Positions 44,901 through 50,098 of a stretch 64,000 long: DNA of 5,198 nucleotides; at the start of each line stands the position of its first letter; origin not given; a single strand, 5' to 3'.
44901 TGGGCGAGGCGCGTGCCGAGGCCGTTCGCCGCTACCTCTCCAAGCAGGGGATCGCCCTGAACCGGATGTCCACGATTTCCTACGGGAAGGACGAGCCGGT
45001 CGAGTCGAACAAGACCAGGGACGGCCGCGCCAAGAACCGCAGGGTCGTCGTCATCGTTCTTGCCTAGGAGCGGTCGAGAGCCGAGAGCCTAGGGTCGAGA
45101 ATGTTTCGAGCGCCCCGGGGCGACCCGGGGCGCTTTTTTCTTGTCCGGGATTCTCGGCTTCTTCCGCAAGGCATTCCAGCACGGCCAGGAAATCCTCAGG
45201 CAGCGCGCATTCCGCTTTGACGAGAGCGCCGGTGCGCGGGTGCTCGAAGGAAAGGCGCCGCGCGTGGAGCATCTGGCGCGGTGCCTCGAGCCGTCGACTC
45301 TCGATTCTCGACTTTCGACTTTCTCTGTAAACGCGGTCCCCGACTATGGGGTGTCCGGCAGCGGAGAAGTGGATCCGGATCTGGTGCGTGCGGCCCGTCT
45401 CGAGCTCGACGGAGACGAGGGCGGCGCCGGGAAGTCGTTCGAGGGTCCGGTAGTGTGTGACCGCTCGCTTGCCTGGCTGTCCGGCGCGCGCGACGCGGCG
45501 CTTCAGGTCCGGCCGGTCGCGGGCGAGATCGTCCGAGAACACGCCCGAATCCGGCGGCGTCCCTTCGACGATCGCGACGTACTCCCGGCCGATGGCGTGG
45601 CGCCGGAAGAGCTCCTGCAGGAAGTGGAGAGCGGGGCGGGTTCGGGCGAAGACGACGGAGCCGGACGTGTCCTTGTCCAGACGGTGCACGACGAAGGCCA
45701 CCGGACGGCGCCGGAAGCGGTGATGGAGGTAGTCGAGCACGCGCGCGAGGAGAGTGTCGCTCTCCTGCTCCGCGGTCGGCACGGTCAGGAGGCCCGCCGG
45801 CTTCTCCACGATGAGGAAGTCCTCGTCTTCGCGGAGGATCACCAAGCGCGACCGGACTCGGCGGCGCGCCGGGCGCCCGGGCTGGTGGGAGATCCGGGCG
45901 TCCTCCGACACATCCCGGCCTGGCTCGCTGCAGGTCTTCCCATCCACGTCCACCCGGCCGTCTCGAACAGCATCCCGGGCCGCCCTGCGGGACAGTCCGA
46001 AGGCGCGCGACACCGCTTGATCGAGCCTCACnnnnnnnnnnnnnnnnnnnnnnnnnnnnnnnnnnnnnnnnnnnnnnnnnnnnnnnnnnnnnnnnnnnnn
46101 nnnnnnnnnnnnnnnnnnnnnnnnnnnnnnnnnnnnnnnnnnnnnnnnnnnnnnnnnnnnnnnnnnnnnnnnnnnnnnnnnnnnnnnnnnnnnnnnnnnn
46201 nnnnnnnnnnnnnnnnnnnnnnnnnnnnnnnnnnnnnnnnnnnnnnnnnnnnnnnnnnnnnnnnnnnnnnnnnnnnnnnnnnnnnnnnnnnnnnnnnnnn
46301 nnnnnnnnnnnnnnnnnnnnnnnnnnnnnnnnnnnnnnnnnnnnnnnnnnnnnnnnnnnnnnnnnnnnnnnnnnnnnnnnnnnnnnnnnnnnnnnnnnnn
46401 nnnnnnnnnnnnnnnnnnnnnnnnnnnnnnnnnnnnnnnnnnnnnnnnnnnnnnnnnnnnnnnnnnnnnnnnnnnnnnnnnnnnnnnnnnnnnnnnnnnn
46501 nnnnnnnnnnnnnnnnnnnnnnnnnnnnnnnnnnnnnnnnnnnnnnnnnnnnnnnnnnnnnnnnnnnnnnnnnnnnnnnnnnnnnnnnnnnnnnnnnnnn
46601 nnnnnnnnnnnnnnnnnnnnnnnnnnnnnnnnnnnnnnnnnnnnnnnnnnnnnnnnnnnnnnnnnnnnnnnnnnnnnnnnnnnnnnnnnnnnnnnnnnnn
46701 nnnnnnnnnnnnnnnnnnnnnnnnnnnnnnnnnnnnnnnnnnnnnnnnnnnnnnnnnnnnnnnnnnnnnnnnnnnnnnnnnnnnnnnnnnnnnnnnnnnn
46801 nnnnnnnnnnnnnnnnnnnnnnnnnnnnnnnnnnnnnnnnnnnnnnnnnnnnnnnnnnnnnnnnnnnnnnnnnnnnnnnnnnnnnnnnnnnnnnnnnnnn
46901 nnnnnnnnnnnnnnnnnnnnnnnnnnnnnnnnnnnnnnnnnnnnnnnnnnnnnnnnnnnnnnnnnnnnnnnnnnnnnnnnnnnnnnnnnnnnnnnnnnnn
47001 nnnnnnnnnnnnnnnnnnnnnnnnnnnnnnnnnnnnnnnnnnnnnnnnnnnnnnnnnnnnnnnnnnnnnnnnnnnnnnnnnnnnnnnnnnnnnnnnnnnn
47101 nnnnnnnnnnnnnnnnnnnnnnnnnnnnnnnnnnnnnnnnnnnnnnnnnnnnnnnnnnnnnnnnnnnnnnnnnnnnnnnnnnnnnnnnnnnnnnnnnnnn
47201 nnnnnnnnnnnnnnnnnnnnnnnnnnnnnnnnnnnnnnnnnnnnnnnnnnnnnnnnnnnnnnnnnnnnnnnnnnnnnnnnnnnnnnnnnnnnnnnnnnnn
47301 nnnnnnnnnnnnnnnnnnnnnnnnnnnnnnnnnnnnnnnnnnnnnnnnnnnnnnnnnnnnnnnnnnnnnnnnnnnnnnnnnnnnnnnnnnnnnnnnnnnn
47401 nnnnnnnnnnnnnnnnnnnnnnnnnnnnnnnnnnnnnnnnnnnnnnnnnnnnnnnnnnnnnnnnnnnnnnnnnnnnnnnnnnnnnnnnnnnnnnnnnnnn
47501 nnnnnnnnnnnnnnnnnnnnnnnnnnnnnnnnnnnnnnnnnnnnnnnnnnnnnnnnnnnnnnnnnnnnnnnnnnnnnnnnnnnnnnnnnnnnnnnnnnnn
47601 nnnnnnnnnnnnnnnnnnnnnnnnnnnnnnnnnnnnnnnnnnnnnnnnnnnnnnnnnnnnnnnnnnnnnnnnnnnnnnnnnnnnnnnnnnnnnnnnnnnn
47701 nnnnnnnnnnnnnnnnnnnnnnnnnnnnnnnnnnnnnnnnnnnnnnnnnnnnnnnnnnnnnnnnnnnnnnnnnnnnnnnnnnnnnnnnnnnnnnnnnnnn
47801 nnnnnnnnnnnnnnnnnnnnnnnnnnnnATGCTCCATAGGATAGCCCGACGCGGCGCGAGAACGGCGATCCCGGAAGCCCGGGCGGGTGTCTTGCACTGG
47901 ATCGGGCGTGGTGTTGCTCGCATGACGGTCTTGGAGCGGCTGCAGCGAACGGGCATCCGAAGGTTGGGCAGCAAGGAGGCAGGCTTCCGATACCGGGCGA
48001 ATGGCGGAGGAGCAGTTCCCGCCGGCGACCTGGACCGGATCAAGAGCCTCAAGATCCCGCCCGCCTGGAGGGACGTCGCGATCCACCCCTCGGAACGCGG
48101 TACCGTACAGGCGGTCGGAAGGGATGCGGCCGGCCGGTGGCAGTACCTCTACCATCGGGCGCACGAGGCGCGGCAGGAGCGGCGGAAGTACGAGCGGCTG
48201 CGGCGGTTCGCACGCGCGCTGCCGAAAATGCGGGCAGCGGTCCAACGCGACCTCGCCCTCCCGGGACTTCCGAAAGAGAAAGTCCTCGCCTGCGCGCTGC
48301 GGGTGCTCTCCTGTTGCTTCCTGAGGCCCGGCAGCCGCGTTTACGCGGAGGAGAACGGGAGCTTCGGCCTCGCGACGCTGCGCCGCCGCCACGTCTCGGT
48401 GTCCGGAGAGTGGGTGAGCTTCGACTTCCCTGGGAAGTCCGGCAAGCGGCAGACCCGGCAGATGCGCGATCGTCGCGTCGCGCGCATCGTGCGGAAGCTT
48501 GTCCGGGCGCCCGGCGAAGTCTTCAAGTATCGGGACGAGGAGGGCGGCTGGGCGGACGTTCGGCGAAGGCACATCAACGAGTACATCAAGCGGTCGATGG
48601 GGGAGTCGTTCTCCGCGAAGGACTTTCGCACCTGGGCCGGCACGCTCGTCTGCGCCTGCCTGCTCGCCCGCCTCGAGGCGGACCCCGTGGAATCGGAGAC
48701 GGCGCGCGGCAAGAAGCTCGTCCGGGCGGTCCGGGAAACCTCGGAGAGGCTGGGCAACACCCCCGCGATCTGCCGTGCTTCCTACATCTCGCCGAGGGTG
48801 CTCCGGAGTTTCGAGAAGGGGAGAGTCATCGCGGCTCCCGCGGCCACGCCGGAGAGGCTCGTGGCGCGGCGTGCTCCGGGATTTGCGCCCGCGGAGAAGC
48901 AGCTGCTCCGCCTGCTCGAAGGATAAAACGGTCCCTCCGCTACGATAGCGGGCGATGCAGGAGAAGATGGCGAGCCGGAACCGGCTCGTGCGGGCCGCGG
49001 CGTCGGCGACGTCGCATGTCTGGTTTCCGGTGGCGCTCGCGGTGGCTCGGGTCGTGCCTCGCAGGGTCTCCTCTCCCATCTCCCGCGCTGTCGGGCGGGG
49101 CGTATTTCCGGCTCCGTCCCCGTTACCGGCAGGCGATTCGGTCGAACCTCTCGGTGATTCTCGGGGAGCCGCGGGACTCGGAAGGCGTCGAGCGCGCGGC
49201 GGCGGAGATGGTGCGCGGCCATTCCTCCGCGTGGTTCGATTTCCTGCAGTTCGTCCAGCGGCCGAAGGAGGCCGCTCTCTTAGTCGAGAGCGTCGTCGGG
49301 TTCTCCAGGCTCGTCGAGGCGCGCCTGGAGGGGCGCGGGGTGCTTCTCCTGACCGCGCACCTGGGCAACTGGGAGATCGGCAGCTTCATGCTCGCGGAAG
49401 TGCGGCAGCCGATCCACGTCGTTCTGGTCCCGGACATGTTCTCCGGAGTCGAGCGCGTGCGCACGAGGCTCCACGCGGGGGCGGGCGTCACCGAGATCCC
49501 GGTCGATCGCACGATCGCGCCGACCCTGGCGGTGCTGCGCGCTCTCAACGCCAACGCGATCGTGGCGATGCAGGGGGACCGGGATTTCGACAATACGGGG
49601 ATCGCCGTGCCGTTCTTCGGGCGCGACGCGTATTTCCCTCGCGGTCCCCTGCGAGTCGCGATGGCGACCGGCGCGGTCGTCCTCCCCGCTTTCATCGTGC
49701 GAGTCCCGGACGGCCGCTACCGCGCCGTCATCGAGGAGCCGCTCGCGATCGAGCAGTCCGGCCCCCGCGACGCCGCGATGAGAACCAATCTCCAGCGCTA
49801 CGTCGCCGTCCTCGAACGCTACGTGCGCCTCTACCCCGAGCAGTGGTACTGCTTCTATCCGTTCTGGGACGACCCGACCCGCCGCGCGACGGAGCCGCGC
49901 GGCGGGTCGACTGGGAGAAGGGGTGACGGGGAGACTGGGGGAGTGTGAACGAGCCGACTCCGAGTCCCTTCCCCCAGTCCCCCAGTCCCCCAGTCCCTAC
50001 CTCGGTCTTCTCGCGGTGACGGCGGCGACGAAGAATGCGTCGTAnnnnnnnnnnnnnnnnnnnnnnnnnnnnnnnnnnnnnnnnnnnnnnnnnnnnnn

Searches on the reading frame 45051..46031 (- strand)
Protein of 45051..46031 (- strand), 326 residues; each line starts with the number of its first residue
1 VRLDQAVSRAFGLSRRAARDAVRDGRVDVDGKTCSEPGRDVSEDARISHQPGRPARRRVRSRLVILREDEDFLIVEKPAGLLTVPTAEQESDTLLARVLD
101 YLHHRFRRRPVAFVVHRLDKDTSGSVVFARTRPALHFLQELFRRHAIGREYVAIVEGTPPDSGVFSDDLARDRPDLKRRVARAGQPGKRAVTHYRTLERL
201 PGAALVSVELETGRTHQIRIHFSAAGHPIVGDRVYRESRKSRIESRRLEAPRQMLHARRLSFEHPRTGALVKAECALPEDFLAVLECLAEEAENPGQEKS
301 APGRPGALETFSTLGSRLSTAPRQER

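Call 50: search_protein_families(library=pfam, proteins=[window:45051-46031:-])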
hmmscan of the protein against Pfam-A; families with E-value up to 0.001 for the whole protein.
window:45051-46031:- (326 aa): 2 families
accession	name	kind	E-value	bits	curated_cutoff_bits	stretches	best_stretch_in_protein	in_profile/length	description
PF00849.27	PseudoU_synth_2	-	5.7e-33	114.7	26.8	1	71-224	1-152/152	RNA pseudouridylate synthase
PF01479.30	S4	-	2.9e-09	37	22.8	1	1-47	1-48/48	S4 domain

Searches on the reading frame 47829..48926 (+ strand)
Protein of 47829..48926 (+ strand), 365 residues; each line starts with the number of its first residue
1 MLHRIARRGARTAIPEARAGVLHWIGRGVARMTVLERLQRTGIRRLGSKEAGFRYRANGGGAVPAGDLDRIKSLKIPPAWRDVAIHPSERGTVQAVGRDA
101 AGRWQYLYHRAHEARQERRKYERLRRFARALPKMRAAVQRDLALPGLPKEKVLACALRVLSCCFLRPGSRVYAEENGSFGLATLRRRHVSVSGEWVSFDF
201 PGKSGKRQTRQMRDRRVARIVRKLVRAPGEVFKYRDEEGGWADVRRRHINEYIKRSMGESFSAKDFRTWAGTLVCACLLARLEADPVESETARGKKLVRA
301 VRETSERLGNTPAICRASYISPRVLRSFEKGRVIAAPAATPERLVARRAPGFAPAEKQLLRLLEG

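Call 50: search_protein_families(library=pfam, proteins=[window:47829-48926:+])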
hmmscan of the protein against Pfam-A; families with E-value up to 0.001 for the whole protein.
window:47829-48926:+ (365 aa): 2 families
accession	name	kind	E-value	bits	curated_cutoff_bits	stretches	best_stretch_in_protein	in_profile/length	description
PF01028.25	Topoisom_I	-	3.1e-32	112.2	23.7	1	115-314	7-199/228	Eukaryotic DNA topoisomerase I, catalytic core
PF21338.2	Top1B_N_bact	-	1.5e-14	53.8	27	1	52-99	1-49/49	Bacterial DNA topoisomerase IB, N-terminal domain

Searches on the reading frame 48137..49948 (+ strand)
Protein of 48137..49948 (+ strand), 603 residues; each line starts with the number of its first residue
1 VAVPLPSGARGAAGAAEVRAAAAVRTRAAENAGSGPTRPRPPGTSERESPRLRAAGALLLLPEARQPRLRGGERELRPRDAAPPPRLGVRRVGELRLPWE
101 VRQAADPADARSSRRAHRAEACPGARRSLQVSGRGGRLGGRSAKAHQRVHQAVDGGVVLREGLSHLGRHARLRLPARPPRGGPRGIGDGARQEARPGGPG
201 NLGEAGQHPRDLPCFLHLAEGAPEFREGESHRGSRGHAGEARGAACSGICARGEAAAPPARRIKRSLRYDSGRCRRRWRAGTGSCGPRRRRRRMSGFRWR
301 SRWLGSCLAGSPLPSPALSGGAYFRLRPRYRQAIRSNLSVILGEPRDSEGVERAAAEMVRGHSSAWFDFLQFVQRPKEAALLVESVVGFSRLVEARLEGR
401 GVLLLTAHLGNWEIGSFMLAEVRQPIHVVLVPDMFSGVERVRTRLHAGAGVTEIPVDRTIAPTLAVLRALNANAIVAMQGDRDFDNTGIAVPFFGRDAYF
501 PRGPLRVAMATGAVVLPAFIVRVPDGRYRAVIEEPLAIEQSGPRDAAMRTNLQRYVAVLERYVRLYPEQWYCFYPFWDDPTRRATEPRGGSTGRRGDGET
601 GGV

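Call 51: search_protein_families(library=pfam, proteins=[window:48137-49948:+])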
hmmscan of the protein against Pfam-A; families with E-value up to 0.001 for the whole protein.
window:48137-49948:+ (603 aa): 1 family
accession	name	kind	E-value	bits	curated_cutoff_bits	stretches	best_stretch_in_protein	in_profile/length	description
PF03279.18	Lip_A_acyltrans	-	4.6e-26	92.1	22.3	1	321-577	42-293/295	Bacterial lipid A biosynthesis acyltransferase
